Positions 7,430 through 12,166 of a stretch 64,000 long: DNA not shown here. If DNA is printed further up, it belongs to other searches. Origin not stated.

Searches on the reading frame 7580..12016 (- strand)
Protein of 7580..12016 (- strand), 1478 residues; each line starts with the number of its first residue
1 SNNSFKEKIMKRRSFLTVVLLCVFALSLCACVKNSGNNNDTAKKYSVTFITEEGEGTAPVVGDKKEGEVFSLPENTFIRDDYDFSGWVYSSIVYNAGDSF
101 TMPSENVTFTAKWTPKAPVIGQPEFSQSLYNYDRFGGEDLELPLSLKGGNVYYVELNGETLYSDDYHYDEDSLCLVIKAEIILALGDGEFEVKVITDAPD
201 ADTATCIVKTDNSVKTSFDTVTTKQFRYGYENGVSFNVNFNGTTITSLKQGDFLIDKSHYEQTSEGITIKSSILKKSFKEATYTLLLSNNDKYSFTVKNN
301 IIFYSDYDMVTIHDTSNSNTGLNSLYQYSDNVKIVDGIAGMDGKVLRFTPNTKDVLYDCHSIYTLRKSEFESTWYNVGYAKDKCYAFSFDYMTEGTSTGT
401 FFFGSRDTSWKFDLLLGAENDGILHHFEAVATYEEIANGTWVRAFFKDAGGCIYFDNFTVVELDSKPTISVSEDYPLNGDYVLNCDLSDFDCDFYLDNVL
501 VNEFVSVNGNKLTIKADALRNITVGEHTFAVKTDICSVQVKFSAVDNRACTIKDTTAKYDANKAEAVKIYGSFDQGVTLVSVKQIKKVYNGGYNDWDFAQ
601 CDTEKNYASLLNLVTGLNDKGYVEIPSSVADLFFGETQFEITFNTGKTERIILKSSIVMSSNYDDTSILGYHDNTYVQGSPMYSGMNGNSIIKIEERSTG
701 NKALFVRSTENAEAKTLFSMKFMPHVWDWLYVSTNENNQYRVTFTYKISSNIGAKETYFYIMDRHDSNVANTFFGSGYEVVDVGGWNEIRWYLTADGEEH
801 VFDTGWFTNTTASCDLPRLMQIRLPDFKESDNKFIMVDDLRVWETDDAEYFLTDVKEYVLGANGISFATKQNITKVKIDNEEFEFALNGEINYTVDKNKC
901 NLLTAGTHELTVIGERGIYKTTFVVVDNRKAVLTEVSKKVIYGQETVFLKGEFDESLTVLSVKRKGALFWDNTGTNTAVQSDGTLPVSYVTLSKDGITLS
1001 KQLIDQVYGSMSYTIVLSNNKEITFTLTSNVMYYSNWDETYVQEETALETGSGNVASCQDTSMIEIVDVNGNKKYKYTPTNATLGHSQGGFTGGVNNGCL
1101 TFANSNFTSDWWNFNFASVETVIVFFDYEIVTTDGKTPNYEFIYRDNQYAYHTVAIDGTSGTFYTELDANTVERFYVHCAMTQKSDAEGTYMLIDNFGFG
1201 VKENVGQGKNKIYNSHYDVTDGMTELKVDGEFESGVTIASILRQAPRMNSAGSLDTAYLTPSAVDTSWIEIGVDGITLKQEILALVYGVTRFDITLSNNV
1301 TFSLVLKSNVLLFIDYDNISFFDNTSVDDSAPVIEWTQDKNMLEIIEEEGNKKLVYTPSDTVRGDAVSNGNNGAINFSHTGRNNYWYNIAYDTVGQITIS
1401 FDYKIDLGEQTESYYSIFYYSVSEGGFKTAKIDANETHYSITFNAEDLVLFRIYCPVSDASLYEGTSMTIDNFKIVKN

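Call 9: search_protein_families(library=pfam, proteins=[window:7580-12016:-], max_evalue=0.001)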
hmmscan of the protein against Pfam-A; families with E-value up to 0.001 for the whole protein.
window:7580-12016:- (1478 aa): 1 family
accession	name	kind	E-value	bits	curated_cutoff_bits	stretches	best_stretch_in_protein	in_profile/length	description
PF03442.20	CBM_X2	-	1e-05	26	28.9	0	232-287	16-71/83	Carbohydrate binding domain X2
